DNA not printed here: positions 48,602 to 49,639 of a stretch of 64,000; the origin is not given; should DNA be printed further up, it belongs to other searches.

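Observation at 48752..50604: Compact FtsZ/tubulin-fold protein with degenerate GTP-binding and T7 motifs, wedged between two orc1/cdc6 genes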

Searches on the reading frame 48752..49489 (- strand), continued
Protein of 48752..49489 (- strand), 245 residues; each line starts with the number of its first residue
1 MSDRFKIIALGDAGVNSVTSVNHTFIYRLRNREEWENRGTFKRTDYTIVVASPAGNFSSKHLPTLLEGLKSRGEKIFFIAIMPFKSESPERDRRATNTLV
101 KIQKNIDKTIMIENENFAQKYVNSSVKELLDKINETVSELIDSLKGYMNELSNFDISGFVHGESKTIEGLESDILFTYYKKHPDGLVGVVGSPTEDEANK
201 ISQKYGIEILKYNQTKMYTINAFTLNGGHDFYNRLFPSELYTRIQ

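Call 30: find_related_loci(query=A3, collection=genome_contigs, flank=8000)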
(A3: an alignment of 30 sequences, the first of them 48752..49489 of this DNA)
Query A3 (245 aa) in genome_contigs; peptide patterns used: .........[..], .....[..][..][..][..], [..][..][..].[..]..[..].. (x = any residue, [..] = any of these).
58 stretches matched a pattern; 22 encode a relative of the query (tblastn E <= 1e-3); 22 distinct loci.
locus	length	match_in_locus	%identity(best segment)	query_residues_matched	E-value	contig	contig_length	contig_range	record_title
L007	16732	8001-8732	48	1-245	3e-76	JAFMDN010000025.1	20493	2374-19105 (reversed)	MAG: Methanobacteriota archaeon isolate CPBay_Spr30G08_8 NODE_1466_length_20493_cov_9.239652, whole genome shotgun seque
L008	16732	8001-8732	47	1-245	7e-74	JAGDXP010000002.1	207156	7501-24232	MAG: Thermoplasmata archaeon isolate KMA_Bin16 NODE_3_length_207156_cov_29.902960, whole genome shotgun sequence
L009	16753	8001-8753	31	1-245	3e-36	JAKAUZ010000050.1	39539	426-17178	MAG: Thermoplasmata archaeon isolate YP3.bin60 NODE_1249_length_39539_cov_4.58848, whole genome shotgun sequence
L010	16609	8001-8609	35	43-245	5e-33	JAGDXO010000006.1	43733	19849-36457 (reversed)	MAG: Thermoplasmata archaeon isolate KMA_Bin17 NODE_246_length_43733_cov_55.268259, whole genome shotgun sequence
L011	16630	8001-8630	34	36-245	5e-31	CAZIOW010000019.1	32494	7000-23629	MAG TPA_asm: uncultured Thermoplasmatales archaeon isolate SRP041649_co1_42 genome assembly, contig: NODE_174_length_324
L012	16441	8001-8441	40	1-141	9e-29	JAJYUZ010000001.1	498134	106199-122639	MAG: Thermoplasmata archaeon isolate FK1.bin53 NODE_13_length_498134_cov_11.057288, whole genome shotgun sequence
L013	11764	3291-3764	37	1-152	2e-28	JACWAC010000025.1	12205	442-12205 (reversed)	MAG: Thermoplasmatales archaeon isolate A_EUR_01 NODE_25_length_12205_cov_8.798354, whole genome shotgun sequence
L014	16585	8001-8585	32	1-183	1e-27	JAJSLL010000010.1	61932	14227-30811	MAG: Thermoplasmatales archaeon isolate IK54 184, whole genome shotgun sequence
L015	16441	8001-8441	39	1-141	4e-27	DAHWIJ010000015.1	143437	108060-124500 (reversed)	MAG TPA_asm: Thermoplasmatales archaeon isolate clean190 k141_782689, whole genome shotgun sequence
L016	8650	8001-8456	35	1-149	3e-27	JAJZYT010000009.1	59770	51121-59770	MAG: Thermoplasmata archaeon isolate TL1-5.bin67 NODE_454_length_59770_cov_23.680935, whole genome shotgun sequence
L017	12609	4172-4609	40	1-141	2e-26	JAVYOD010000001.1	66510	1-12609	MAG: Thermoplasmatales archaeon isolate DRTY-1_201705_bins_28 DRTY-1_201705_bins_28_scaffold_1, whole genome shotgun seq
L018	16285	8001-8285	47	47-141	4e-23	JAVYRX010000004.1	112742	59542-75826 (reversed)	MAG: Thermoplasmatales archaeon isolate DRTY-16_202007_bins_2 DRTY-16_202007_bins_2_scaffold_4, whole genome shotgun seq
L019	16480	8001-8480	36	1-154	5e-23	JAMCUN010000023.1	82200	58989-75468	MAG: Thermoplasmatota archaeon isolate FK_Sedi_A_Bin.125 NODE_455_length_82200_cov_4.11702, whole genome shotgun sequenc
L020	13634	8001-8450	36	1-144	5e-23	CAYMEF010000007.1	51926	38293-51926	MAG TPA_asm: uncultured Thermoplasmatales archaeon isolate SRP271791_co2_51 genome assembly, contig: NODE_61_length_5192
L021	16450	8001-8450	36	1-144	1e-22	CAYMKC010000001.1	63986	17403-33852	MAG TPA_asm: uncultured Thermoplasmatales archaeon isolate SRP271791_co2_52 genome assembly, contig: NODE_31_length_6398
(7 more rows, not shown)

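Call 37: predict_structure(alignment_id=A3)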
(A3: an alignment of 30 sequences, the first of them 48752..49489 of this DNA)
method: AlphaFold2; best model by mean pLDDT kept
length: 245 residues; sequences in the alignment: 30
mean_pLDDT: 86.9   pTM: 0.84
mean pLDDT of the five models: 86.9, 85.7, 84.9, 83.5, 83.1
residues with pLDDT >= 90: 167; 70-90: 51; 50-70: 8; < 50: 19
segments of 3 or more residues with pLDDT < 50: 228-245
pLDDT, mean of each block of 10 residues (from residue 1): 84 94 93 95 95 97 97 96 87 94 94 88 90 93 90 86 93 78 80 97 91 95 72 36 30
secondary structure, 60 per line:
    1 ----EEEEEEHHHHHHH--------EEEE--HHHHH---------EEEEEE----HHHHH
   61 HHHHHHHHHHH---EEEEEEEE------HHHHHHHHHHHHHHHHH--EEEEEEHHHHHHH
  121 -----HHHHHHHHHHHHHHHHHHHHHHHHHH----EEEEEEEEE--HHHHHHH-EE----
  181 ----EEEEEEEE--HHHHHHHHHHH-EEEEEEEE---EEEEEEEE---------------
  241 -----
elements in order: E5-10 H11-17 E26-29 H32-36 E46-51 H56-71 E75-82 H89-105 E108-113 H114-120 H126-151 E156-164 H167-173 E185-192 H195-205 E207-214 E218-225
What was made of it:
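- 48809..49024 (-): C-terminal domain, residues 156-227: four strands and two helices. AF2 elements E156-164, H167-173, E185-192, H195-205, E207-214 and E218-225 (call 37).
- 48752..48822 (.): 71-nt convergent overlap of the mini-FtsZ tail with the 3' end of the SpoU methylase gene (48124-48822, +). The tail is disordered in the model (call 37).
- On FtsZ/tubulin superfamily (PF00091 fold): AF2 pLDDT 86.9 (call 37).
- Long forms keep both domains (call 37).
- Tried and rejected: It was replaced by the 30-sequence run (call 37).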

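Call 40: fold_search(model_id=the predicted structure, library=pdb)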
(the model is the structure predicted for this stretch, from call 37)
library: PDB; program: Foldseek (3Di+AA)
matches with E <= 10: 1488; with E <= 0.001: 521
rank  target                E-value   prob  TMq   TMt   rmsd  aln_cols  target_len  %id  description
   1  4u39_A                3.2e-11  1.00  0.71  0.60   4.6       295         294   13  Crystal Structure of FtsZ:MciZ Complex from Bacillus subtilis (released 2015-03-18)
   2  3zid_B                8.1e-11  1.00  0.63  0.47   4.8       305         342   17  CetZ from Methanosaeta thermophila strain DSM 6194 (released 2013-08-14)
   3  4u39_E                1.1e-10  1.00  0.68  0.59   5.3       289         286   12  Crystal Structure of FtsZ:MciZ Complex from Bacillus subtilis (released 2015-03-18)
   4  4m8i                  1.7e-10  1.00  0.64  0.53   5.5       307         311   12  1.43 Angstrom resolution crystal structure of cell division protein FtsZ (ftsZ) from Staphylococcus epidermidis RP62A in (released 2013-09-04)
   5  5mn4                  2.0e-10  1.00  0.60  0.50   6.0       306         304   12  S. aureus FtsZ 12-316 F138A GDP Open form (1FOf) (released 2016-12-21)
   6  3zid_A                2.1e-10  1.00  0.61  0.44   5.4       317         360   17  CetZ from Methanosaeta thermophila strain DSM 6194 (released 2013-08-14)
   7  6rvn                  2.2e-10  1.00  0.62  0.51   6.4       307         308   12  aFtsz-GDP-Wat (released 2020-02-19)
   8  5xdv                  2.8e-10  1.00  0.68  0.57   4.7       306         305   12  Staphylococcus aureus FtsZ 12-316 G196S complexed with TXA6101 (released 2017-08-02)
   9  5mn6_A                2.8e-10  1.00  0.66  0.56   5.7       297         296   13  S. aureus FtsZ 12-316 F138A GDP Closed form (3FCm) (released 2016-12-21)
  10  4u39_B                3.7e-10  1.00  0.70  0.61   5.3       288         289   13  Crystal Structure of FtsZ:MciZ Complex from Bacillus subtilis (released 2015-03-18)
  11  7ojc                  3.9e-10  1.00  0.63  0.52   5.9       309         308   11  SaFtsZ(Q48A) complexed with GDP (released 2022-03-02)
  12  3vo8_B                3.9e-10  1.00  0.61  0.51   6.0       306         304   11  Staphylococcus aureus FtsZ GDP-form (released 2012-08-29)
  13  7ohh                  4.1e-10  1.00  0.63  0.52   6.4       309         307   12  SaFtsZ complexed with GDP and BeF3- (released 2022-03-02)
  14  5h5h                  4.1e-10  1.00  0.63  0.53   6.3       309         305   12  Staphylococcus aureus FtsZ-GDP R29A mutant in T state (released 2017-05-24)
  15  2rhl_A                4.7e-10  1.00  0.70  0.58   4.7       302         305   12  Synthetic Gene Encoded Bacillus Subtilis FtsZ NCS Dimer with Bound GDP (released 2008-10-21)
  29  1w5f_A                1.1e-09  1.00  0.51  0.41  16.7       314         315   15  FtsZ, T7 mutated, domain swapped (T. maritima) (released 2004-12-01)
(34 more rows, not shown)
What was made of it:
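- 48809..49024 (-): Full-length Foldseek alignments to FtsZ (call 40).
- On FtsZ/tubulin superfamily (PF00091 fold): The top 50 PDB matches are all FtsZ or CetZ, with TM 0.6-0.71 normalised to the query (call 40).
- Closest known: CetZ. Same: Second-best structural match, E 8e-11 (call 40).
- Checked: Foldseek gives E 3e-11 and TM 0.6-0.71 to FtsZ and CetZ (call 40).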

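Call 56: find_encoding_contigs(protein=P0015, flank=8000, max_places=3)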
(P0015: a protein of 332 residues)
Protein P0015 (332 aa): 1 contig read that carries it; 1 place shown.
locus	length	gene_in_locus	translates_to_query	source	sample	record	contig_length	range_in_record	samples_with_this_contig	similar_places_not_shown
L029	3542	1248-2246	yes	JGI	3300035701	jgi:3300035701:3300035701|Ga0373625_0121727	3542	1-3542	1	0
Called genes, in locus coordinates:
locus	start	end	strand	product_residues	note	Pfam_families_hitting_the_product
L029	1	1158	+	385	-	PF00919:UPF0004, PF04055:Radical_SAM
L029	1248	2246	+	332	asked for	PF00091:Tubulin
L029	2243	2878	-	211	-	PF13263:PHP_C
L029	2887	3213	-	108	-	PF01588:tRNA_bind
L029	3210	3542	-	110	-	?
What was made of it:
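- Tried and rejected: Its context is unrelated (call 56).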

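Call 72: fold_search(model_id=the predicted structure, library=viral)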
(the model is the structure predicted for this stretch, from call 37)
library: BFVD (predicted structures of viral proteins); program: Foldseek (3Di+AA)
matches with E <= 10: 601; with E <= 0.001: 7
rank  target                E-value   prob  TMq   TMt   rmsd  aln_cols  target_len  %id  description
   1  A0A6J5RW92            1.0e-07  1.00  0.66  0.39   5.3       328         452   11  FtsZ Cell division GTPase [uncultured Caudovirales phage]
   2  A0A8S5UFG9            5.9e-07  1.00  0.63  0.43   5.5       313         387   10  Cell division protein [Myoviridae sp. ctcyQ27]
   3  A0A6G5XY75            8.7e-06  1.00  0.53  0.40   6.5       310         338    9  (no name in the UniProt tables at hand)
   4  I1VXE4                6.9e-05  1.00  0.50  0.41   5.9       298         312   13  (no name in the UniProt tables at hand)
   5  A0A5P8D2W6            1.4e-04  1.00  0.51  0.42   6.0       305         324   11  (no name in the UniProt tables at hand)
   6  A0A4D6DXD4            4.0e-04  1.00  0.50  0.41   6.8       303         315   13  Putative tubulin-like protein [Edwardsiella phage pEt-SU]
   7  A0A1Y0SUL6            9.5e-04  1.00  0.46  0.35   7.7       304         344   10  PhuZ [Pseudomonas phage Noxifer]
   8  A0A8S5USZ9            1.7e-03  1.00  0.55  0.42   5.9       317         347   10  Tubulin [Myoviridae sp. ctijX18]
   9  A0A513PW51            2.6e-03  1.00  0.52  0.42   5.9       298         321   10  Uncharacterized protein [Vibrio phage 2 TSL-2019]
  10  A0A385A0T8            1.8e-02  0.96  0.50  0.40   6.3       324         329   11  (no name in the UniProt tables at hand)
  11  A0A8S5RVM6            2.5e-02  0.28  0.25  0.16  15.6       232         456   18  ParA [Siphoviridae sp. ctHip2]
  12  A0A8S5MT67            4.3e-02  0.77  0.33  0.18   7.3       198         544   14  Hydrolase [Siphoviridae sp. ct0Xn2]
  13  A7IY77                4.6e-02  0.72  0.28  0.38   8.0       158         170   11  Gp6 [Corynebacterium phage P1201]
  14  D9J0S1                5.2e-02  0.66  0.29  0.39  12.2       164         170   12  Gp124 [Brochothrix phage A9]
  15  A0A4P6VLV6            7.6e-02  0.51  0.27  0.30   8.8       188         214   14  Ras family GTPase [Mimivirus LCMiAC02]
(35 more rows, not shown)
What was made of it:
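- On TubZRC partition system: PhuZ-type matches are weak (call 72).
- Closest known: TubZ-TubR-tubC and PhuZ segregation systems. Different: Weaker structural similarity than to FtsZ (call 72).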

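Call 78: search_protein_families(library=pfam, proteins=[L015:5337-6416:-, L015:6400-7092:-, L015:7162-7815:+], max_evalue=0.001)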
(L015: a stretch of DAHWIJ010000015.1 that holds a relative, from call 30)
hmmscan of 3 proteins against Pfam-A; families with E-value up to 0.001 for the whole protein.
L015:5337-6416:- (359 aa): 1 family
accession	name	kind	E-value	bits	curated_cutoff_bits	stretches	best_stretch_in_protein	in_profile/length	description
PF02547.20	Queuosine_synth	-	5.3e-54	184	25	1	20-352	20-322/322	Queuosine biosynthesis protein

L015:6400-7092:- (230 aa): 4 families
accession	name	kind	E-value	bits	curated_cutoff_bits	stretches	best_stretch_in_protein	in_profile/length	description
PF00106.31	adh_short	-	2.5e-38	132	26.6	1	13-197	2-188/195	short chain dehydrogenase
PF13561.12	adh_short_C2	-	2.7e-25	89.8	27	1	21-199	6-183/236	Enoyl-(Acyl carrier protein) reductase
PF08659.16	KR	-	1.1e-05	25.8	22.6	1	13-172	2-163/180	KR domain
PF23441.1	SDR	-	3.1e-05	23.9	27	1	13-201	9-204/258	SDR-like rossmann domain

L015:7162-7815:+ (217 aa): 5 families
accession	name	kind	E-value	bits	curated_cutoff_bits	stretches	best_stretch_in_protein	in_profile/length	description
PF13412.12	HTH_24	-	1.1e-05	25.3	21.9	1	12-55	4-47/48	Winged helix-turn-helix DNA-binding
PF01047.28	MarR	-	4.7e-05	23.6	24.6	1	11-58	3-50/59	MarR family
PF12802.13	MarR_2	-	7.9e-05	23.2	27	1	11-58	5-53/61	MarR family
PF08279.18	HTH_11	-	9.7e-05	22.6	25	1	14-51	3-41/55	HTH domain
PF04967.18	HTH_10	-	0.00059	20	23.1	0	26-52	24-50/53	HTH DNA binding domain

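Call 87: search_solved_structures(query=A3, max_evalue=1, show_alignments=1)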
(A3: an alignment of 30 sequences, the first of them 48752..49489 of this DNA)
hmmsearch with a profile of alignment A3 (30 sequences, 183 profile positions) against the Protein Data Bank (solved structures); distinct sequences matched with E-value up to 1: 52.
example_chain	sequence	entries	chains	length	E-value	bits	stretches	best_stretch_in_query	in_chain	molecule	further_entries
1w5f_A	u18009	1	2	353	4.5e-07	33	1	41-152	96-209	CELL DIVISION PROTEIN FTSZ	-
22hq_A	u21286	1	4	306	6.2e-06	29.3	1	38-152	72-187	Cell division protein FtsZ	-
22hr_A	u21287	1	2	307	6.3e-06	29.3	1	38-152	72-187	Cell division protein FtsZ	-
7yop_A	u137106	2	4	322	3.2e-05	27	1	41-148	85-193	Cell division protein FtsZ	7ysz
8grw_A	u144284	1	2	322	3.8e-05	26.7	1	41-148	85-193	Cell division protein FtsZ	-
1w5e_A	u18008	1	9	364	4.7e-05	26.4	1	39-153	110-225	FTSZ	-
1w58_1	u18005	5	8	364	4.7e-05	26.4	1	39-153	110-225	CELL DIVISION PROTEIN FTSZ HOMOLOG 1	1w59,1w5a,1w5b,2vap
2r6r_1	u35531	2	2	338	4.9e-05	26.4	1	42-154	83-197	Cell division protein ftsZ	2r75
1fsz_A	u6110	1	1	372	5.1e-05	26.3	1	39-153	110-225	FTSZ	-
9v7v_A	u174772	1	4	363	0.00011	25.2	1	69-141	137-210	Cell division protein FtsZ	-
5mn4_A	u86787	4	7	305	0.00015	24.8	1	36-149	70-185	Cell division protein FtsZ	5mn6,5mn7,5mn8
5h5h_A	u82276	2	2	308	0.00043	23.3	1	36-149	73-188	Cell division protein FtsZ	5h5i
3wgj_A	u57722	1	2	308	0.00054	23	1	36-147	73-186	Cell division protein FtsZ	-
7ojd_A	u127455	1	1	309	0.00055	23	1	36-149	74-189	Cell division protein FtsZ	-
6rvn_A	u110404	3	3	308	0.00055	23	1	36-149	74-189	Cell division protein FtsZ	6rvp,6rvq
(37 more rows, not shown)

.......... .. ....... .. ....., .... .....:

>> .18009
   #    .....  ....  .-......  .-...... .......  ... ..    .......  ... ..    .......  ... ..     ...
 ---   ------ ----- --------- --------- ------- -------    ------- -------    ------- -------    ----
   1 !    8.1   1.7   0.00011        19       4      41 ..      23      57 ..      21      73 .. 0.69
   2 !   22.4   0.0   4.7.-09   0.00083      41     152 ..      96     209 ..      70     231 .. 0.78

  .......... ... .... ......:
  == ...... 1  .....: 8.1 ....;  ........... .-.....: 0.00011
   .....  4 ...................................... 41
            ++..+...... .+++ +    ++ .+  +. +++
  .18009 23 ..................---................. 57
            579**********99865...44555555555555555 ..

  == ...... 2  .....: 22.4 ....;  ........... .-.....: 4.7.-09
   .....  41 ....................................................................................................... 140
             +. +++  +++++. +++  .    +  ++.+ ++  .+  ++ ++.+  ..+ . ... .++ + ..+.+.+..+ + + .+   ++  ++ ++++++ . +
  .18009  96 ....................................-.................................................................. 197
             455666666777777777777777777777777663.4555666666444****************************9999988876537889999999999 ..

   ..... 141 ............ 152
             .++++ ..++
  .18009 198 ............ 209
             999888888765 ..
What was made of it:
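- Closest known: CetZ. Different: The profile match is much weaker (E 0.018, call 87).
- The protein is FtsZ-like rather than CetZ- or TubZ-like (calls 40, 87).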

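Call 92: search_protein_families(library=padloc, proteins=[window:48752-49489:-], max_evalue=0.01)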
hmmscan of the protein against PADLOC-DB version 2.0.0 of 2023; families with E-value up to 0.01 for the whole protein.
window:48752-49489:- (245 aa): 1 family
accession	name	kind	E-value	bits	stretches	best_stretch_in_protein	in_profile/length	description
PDLC01860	CARF3--CARF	-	0.0026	15.9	1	65-146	19-96/210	-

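Call 93: search_protein_families(library=phrogs, proteins=[window:48752-49489:-], max_evalue=0.01)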
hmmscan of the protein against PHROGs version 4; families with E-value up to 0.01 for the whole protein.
window:48752-49489:- (245 aa): 0 families

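Call 95: find_encoding_contigs(protein=P0009, flank=6000, max_places=3)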
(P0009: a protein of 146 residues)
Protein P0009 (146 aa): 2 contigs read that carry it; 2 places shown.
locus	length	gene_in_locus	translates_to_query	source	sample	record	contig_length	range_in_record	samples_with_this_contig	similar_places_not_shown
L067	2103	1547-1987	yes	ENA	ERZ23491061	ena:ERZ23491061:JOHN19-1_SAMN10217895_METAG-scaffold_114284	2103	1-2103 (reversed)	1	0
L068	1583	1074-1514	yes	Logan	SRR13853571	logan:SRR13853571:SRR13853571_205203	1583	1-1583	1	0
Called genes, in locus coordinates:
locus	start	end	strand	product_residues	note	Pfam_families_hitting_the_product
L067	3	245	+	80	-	?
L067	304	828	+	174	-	PF10543:ORF6N, PF09669:Phage_pRha (faint)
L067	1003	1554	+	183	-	-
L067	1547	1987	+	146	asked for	PF00091:Tubulin (faint)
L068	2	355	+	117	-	?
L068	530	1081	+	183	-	-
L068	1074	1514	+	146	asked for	PF00091:Tubulin (faint)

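Call 96: find_encoding_contigs(protein=P0011, flank=6000, max_places=3)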
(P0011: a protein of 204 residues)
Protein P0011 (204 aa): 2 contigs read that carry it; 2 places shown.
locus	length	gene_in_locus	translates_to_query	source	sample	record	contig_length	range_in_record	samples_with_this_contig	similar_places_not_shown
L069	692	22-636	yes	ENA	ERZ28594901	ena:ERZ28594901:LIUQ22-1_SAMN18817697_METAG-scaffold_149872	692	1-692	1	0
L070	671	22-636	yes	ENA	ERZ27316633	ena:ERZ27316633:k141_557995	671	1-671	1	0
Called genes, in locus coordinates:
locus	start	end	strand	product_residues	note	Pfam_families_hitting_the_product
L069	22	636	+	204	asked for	PF00091:Tubulin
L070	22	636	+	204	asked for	PF00091:Tubulin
